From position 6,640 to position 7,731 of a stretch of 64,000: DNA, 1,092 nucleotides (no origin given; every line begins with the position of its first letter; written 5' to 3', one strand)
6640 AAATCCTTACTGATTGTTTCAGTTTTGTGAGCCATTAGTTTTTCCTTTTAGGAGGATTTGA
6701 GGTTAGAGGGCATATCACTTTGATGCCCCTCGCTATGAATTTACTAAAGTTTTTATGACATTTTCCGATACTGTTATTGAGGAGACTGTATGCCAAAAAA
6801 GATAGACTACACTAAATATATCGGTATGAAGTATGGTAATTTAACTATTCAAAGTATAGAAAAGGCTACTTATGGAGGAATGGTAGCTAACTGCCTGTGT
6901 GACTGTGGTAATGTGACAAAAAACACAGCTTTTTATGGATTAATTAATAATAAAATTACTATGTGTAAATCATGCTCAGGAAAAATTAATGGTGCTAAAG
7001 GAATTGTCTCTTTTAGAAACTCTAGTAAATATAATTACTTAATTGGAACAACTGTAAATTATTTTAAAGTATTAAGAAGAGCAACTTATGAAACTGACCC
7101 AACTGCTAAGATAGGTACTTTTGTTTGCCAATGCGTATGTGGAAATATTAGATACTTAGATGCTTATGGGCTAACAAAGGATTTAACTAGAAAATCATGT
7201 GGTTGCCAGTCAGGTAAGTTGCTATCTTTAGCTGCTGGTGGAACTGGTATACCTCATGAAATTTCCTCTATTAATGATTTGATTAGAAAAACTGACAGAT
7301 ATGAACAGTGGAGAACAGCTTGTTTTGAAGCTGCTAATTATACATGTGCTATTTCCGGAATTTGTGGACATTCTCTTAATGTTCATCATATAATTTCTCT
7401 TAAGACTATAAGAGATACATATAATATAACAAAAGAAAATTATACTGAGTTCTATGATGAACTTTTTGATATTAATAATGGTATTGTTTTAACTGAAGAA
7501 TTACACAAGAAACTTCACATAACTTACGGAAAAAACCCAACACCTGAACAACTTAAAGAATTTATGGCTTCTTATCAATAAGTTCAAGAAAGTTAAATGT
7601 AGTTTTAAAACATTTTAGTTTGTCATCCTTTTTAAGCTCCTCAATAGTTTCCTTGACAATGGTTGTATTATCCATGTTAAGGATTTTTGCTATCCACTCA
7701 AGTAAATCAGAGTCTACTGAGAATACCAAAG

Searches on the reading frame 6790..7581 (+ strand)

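Call 11: search_protein_families(library=pfam, max_evalue=0.001, proteins=[window:6790-7581:+])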
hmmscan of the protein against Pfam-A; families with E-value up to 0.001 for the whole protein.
window:6790-7581:+ (263 aa): 1 family
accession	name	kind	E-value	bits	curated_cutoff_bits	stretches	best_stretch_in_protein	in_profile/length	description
PF13391.12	HNH_2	-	0.00012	22.3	21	1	186-241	1-57/66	HNH endonuclease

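Call 12: search_protein_families(library=phrogs, max_evalue=0.001, proteins=[window:6790-7581:+])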
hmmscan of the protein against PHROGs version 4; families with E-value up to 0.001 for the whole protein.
window:6790-7581:+ (263 aa): 5 families
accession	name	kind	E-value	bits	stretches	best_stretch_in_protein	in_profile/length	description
phrog_374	-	DNA, RNA and nucleotide metabolism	3.3e-13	50.3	2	80-176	193-278/617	HNH endonuclease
phrog_119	-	DNA, RNA and nucleotide metabolism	1.9e-06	28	1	164-252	184-264/443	HNH endonuclease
phrog_8048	-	DNA, RNA and nucleotide metabolism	1.2e-05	25.7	1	166-246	159-229/273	HNH endonuclease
phrog_8446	-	DNA, RNA and nucleotide metabolism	5.4e-05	23.9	0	166-240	123-193/211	HNH endonuclease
phrog_3497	-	unknown function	0.00062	20.7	0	185-257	18-97/150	-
